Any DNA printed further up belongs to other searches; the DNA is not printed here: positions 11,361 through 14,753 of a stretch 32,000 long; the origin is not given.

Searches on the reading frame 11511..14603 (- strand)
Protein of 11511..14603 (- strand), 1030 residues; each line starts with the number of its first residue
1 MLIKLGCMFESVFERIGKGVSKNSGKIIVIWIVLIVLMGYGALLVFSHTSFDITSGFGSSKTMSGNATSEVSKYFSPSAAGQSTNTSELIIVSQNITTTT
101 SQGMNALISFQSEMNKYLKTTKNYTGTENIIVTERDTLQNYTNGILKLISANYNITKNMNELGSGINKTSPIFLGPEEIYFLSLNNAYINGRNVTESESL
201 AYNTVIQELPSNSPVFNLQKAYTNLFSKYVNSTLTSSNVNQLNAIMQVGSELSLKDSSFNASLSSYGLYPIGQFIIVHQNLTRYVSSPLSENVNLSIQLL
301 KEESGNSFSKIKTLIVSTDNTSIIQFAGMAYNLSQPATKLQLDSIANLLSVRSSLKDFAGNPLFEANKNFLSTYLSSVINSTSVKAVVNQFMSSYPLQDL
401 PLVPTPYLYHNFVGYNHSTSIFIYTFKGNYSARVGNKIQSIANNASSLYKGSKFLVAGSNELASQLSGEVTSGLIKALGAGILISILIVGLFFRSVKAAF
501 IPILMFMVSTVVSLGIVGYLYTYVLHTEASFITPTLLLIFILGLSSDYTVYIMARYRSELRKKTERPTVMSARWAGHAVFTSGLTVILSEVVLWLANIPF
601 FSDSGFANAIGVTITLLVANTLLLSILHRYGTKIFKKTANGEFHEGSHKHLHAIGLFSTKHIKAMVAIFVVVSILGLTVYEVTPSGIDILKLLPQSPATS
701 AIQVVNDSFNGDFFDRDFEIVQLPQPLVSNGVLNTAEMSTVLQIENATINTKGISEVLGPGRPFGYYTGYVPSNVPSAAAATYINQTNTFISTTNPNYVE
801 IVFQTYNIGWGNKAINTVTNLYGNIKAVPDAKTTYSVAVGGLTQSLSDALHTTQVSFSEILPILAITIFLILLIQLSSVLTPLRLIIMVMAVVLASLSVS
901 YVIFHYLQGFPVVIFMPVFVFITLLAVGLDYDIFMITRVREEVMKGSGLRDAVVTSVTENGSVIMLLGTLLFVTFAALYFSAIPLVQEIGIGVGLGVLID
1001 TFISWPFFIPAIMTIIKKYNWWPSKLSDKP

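Call 79: search_protein_families(library=pfam, proteins=[window:11511-14603:-], max_evalue=0.00001)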
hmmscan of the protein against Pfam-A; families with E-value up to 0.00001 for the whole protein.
window:11511-14603:- (1030 aa): 1 family
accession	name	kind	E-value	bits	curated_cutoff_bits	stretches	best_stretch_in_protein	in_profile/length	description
PF03176.21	MMPL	-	1.8e-65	221.5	20.5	2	813-1023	102-320/333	MMPL family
